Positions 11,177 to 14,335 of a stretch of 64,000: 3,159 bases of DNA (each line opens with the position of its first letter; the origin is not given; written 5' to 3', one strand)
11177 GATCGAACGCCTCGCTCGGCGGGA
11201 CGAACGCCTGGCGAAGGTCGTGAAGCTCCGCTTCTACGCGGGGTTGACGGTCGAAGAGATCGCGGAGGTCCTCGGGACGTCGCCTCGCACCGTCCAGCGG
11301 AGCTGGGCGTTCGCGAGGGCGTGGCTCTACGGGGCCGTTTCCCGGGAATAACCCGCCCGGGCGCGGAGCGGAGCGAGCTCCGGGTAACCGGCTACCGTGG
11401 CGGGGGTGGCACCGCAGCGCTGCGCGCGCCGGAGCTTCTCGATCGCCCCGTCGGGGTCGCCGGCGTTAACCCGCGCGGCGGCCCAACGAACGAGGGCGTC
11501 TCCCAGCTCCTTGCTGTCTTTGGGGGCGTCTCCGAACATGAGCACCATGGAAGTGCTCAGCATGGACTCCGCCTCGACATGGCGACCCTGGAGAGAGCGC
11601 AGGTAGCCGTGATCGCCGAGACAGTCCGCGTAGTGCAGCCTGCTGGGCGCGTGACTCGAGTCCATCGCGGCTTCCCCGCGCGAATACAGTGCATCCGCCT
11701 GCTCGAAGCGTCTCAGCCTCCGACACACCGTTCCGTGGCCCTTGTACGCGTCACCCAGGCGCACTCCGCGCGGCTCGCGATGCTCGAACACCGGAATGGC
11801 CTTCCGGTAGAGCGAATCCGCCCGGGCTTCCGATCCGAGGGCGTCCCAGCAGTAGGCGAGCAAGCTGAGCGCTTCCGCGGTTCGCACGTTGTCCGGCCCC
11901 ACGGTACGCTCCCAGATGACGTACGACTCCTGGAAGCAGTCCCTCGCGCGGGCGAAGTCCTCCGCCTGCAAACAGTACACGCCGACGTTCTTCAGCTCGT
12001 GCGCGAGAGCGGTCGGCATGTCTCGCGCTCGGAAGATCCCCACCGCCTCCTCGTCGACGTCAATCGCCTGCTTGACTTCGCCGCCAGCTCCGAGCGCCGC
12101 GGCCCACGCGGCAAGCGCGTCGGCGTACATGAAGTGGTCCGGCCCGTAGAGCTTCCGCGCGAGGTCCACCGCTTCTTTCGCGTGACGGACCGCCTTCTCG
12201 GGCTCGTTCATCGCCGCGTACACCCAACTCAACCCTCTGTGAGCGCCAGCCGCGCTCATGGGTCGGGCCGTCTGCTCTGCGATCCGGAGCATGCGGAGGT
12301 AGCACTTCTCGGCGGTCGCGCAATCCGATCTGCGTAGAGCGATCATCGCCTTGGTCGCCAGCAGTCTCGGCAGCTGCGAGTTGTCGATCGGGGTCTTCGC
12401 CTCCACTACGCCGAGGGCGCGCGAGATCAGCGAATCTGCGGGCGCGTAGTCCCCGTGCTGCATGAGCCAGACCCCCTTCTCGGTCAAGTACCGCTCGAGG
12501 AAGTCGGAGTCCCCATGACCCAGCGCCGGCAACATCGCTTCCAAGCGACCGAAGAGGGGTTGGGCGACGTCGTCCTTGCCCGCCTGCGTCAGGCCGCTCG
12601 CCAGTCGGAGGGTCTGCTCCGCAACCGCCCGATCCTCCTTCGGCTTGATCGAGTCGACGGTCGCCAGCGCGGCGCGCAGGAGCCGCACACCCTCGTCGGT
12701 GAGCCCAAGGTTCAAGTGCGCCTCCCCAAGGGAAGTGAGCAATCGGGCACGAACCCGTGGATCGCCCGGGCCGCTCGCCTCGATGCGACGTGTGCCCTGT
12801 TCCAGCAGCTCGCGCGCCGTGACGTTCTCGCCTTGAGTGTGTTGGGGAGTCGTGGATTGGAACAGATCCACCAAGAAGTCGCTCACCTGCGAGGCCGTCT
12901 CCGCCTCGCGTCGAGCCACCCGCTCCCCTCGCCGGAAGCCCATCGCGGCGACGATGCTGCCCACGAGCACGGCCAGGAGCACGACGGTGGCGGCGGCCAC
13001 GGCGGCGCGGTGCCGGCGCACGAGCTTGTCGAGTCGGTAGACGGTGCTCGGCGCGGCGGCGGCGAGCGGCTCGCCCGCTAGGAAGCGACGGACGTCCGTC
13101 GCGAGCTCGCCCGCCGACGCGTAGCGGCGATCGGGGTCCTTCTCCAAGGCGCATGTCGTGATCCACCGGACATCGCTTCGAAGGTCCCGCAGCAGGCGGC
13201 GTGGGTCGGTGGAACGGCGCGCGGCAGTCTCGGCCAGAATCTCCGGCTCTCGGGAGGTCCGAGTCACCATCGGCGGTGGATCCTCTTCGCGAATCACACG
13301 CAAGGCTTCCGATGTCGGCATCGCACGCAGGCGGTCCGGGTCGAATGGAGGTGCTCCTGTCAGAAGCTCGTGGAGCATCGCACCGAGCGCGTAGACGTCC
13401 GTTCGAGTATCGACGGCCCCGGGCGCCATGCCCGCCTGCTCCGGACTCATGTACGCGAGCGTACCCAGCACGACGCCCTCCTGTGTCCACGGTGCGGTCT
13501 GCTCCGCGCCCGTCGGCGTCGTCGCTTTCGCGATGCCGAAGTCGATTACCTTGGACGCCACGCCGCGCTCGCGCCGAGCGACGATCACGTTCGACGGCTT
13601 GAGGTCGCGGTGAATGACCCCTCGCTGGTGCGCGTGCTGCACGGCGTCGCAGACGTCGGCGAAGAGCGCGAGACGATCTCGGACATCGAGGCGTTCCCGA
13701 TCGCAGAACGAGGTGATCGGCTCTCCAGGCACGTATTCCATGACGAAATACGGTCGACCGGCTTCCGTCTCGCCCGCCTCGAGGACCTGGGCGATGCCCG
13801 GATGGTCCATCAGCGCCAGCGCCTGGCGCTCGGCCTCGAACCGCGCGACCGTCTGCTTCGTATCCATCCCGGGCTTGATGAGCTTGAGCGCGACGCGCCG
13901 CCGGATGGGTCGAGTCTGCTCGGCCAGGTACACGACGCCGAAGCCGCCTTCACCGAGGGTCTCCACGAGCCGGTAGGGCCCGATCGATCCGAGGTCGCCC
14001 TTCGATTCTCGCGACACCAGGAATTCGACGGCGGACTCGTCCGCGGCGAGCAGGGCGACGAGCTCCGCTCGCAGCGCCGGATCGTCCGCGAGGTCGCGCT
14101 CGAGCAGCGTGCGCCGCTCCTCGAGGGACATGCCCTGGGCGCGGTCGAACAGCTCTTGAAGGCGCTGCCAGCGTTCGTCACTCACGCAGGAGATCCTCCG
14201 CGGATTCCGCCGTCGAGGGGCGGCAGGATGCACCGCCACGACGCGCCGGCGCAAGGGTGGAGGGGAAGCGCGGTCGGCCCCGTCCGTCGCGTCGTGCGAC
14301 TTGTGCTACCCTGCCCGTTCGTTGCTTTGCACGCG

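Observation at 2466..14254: Two paralogous convergent ECF-sigma/TPR-kinase pairs bracket a giant FG-GAP T9SS cargo gene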

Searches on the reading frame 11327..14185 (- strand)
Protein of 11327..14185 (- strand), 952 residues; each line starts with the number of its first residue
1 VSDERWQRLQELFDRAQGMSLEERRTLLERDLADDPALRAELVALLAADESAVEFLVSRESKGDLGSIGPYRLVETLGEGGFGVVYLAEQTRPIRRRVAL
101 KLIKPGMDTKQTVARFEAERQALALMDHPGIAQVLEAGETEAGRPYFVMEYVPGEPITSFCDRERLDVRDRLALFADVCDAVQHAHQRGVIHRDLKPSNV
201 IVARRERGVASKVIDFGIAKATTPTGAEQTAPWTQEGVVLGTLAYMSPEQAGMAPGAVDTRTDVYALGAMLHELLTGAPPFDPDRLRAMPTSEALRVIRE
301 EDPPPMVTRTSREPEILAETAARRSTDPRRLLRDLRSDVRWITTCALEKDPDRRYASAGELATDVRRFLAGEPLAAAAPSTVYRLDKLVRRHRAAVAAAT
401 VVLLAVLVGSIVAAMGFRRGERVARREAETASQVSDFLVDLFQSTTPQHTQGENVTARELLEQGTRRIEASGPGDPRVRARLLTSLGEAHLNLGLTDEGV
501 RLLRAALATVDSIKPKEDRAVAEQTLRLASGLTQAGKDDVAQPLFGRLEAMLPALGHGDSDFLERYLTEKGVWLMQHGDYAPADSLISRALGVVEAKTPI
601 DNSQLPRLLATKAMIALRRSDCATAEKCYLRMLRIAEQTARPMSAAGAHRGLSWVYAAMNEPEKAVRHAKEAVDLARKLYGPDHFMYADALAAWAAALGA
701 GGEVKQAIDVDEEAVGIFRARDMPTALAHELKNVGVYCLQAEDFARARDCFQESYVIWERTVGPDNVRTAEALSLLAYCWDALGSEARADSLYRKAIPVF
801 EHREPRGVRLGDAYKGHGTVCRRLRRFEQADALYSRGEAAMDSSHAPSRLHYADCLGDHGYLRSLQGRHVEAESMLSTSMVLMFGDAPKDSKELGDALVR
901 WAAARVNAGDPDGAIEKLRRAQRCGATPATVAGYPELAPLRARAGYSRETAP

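Call 8: search_protein_families(library=pfam, proteins=[window:11327-14185:-], max_evalue=0.01)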
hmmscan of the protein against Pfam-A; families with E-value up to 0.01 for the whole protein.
window:11327-14185:- (952 aa): 13 families
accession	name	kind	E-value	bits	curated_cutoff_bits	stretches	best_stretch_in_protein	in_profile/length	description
PF00069.31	Pkinase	-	9.7e-39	133.8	31.7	1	71-354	1-251/263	Protein kinase domain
PF13424.12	TPR_12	-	1.2e-28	99.6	30.1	4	733-801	8-76/77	Tetratricopeptide repeat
PF07714.23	PK_Tyr_Ser-Thr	-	2.9e-27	96.1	23.1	1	73-325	3-244/258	Protein tyrosine and serine/threonine kinase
PF13374.12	TPR_10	-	1.4e-11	44.5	27.5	1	652-684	8-40/42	Tetratricopeptide repeat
PF07719.23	TPR_2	-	1.1e-08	35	27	0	647-677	2-32/34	Tetratricopeptide repeat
PF24885.1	TPR_NPHP3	-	2.8e-08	33.9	100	0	724-802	95-173/239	Nephrocystin-3 TPR domain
PF01636.29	APH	-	1.6e-07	31.8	23.2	2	85-186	13-108/239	Phosphotransferase enzyme family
PF17874.7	TPR_MalT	-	6.9e-07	29.3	45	1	611-791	85-261/336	MalT-like TPR region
PF13428.12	TPR_14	-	0.00022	22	23.5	0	896-929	2-36/44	Tetratricopeptide repeat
PF03109.22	ABC1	-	0.00022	20.9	22.9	1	146-224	144-219/244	ABC1 atypical kinase-like domain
PF17667.7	Pkinase_fungal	-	0.00028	20.2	24.1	1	154-247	276-361/387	Fungal protein kinase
PF00515.34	TPR_1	-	0.0012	19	27.8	0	655-677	10-32/34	Tetratricopeptide repeat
PF06293.20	Kdo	-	0.0017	18.3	21.3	1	156-221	104-171/207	Lipopolysaccharide kinase (Kdo/WaaP) family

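Call 9: search_protein_families(library=ncbifam, proteins=[window:11327-14185:-], max_evalue=0.01)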
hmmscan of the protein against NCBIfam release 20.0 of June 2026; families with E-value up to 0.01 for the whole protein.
window:11327-14185:- (952 aa): 20 families
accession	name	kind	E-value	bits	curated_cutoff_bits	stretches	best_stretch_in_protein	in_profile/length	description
NF033483.0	PknB_PASTA_kin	equivalog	4.2e-67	227.5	450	1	71-378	9-278/563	Stk1 family PASTA domain-containing Ser/Thr kinase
NF052427.1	StpK7MSMEG_1200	equivalog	2.9e-43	148.2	900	2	68-286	6-214/601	serine/threonine protein kinase StpK7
NF047741.1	antiphage_MADS6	equivalog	1.2e-36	126.4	460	2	164-283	294-405/612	methylation-associated defense system protein kinase MAD6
TIGR03903.1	TOMM_kin_cyc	equivalog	5e-36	124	705.75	1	96-278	4-186/1267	TOMM system kinase/cyclase fusion protein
NF009651.0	PRK13184.1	equivalog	1.4e-29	102.7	839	1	68-373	1-295/932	serine/threonine-protein kinase PknD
NF053615.1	SerThrKinAfsKStmc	equivalog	4e-26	91.9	1300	1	64-282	8-214/809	protein serine/threonine kinase AfsK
NF038150.1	lanthi_synth_IV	equivalog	6.2e-23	81.1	650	1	71-350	191-460/851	class IV lanthionine synthetase LanL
NF033442.0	BREX_PglW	equivalog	6.6e-23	80.4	990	1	67-280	202-427/1391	BREX system serine/threonine kinase PglW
NF040586.1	FxSxx_TPR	equivalog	2.6e-14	52.6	300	2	434-720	424-714/830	FxSxx-COOH system tetratricopeptide repeat protein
NF043056.1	T4SS_LegK1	equivalog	1.1e-13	50.6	550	1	75-274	77-283/516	Dot/Icm T4SS effector kinase LegK1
NF038151.1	lanthi_synth_III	equivalog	5.7e-13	48.1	575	1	69-306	220-452/833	class III lanthionine synthetase LanKC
NF058632.1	SerThrKinPrkT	equivalog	2.3e-12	46.6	280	1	71-217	23-163/322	serine/threonine protein kinase PrkT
TIGR03724.2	arch_bud32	equivalog_domain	2e-08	34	125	1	92-223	16-135/193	KEOPS complex kinase/ATPase Bud32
NF011463.0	PRK14879.1-4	equivalog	1.2e-06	28.1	188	1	94-220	43-161/237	Kae1-associated kinase Bud32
NF011464.0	PRK14879.1-7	equivalog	1.7e-06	27.9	246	1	146-220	82-150/221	Kae1-associated kinase Bud32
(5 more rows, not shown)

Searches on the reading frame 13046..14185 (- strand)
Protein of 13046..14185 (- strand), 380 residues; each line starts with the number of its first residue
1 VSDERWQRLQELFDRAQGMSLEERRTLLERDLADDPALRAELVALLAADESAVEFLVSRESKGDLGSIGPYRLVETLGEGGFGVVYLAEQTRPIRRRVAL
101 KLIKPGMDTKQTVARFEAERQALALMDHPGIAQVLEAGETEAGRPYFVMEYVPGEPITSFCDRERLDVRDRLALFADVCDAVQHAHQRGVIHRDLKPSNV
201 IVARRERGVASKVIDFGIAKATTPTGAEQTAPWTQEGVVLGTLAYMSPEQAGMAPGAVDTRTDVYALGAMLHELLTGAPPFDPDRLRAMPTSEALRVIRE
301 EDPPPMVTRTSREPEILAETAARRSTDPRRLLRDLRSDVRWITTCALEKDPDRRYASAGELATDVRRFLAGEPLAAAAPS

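Call 53: search_solved_structures(query=window:13046-14185:-, max_evalue=1e-20, show_alignments=2)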
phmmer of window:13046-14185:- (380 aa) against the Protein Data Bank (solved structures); distinct sequences matched with E-value up to 1e-20: 93 (the best 60 are shown).
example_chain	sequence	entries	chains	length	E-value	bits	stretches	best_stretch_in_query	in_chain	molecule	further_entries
9eed_A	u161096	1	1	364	8.7e-54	186.3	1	5-369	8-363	Kinase domain protein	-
3f69_A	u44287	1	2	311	3.9e-45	157.8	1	71-307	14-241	Serine/threonine-protein kinase pknB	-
1mru_A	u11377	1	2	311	5.9e-45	157.2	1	71-306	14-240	Probable serine/threonine-protein kinase pknB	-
3ori_A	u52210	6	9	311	9.9e-45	156.5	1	71-307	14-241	Serine/threonine protein kinase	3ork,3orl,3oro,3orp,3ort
3f61_A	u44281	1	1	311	1.3e-44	156.1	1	71-307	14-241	Serine/threonine-protein kinase pknB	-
3orm_A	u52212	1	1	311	1.5e-44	155.9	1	71-306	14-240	Serine/threonine protein kinase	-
5u94_A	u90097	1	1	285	7.6e-44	153.6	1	70-316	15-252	Serine/threonine-protein kinase PknB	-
6b2p_A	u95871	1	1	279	1.5e-43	152.6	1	71-307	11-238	Serine/threonine-protein kinase PknB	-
1o6y_A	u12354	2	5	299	1.8e-43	152.3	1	70-306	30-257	SERINE/THREONINE-PROTEIN KINASE PKNB | Probable serine/threonine-protein kinase pknB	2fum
6i2p_A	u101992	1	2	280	2.6e-43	151.8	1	71-307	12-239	Serine/threonine-protein kinase PknB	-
9tmq_A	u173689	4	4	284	1.4e-37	132.9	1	68-305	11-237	Serine/threonine-protein kinase PknA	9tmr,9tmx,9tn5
4ow8_A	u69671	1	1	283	1.5e-37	132.8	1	69-305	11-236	Serine/threonine-protein kinase PknA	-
6b2q_A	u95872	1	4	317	2.4e-37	132.2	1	68-305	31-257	Serine/threonine-protein kinase PknA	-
4x3f_A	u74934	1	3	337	2.8e-37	132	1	69-305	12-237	Serine/threonine-protein kinase PknA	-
9ruj_A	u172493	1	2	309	1.4e-36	129.6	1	68-319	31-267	Serine/threonine-protein kinase StkP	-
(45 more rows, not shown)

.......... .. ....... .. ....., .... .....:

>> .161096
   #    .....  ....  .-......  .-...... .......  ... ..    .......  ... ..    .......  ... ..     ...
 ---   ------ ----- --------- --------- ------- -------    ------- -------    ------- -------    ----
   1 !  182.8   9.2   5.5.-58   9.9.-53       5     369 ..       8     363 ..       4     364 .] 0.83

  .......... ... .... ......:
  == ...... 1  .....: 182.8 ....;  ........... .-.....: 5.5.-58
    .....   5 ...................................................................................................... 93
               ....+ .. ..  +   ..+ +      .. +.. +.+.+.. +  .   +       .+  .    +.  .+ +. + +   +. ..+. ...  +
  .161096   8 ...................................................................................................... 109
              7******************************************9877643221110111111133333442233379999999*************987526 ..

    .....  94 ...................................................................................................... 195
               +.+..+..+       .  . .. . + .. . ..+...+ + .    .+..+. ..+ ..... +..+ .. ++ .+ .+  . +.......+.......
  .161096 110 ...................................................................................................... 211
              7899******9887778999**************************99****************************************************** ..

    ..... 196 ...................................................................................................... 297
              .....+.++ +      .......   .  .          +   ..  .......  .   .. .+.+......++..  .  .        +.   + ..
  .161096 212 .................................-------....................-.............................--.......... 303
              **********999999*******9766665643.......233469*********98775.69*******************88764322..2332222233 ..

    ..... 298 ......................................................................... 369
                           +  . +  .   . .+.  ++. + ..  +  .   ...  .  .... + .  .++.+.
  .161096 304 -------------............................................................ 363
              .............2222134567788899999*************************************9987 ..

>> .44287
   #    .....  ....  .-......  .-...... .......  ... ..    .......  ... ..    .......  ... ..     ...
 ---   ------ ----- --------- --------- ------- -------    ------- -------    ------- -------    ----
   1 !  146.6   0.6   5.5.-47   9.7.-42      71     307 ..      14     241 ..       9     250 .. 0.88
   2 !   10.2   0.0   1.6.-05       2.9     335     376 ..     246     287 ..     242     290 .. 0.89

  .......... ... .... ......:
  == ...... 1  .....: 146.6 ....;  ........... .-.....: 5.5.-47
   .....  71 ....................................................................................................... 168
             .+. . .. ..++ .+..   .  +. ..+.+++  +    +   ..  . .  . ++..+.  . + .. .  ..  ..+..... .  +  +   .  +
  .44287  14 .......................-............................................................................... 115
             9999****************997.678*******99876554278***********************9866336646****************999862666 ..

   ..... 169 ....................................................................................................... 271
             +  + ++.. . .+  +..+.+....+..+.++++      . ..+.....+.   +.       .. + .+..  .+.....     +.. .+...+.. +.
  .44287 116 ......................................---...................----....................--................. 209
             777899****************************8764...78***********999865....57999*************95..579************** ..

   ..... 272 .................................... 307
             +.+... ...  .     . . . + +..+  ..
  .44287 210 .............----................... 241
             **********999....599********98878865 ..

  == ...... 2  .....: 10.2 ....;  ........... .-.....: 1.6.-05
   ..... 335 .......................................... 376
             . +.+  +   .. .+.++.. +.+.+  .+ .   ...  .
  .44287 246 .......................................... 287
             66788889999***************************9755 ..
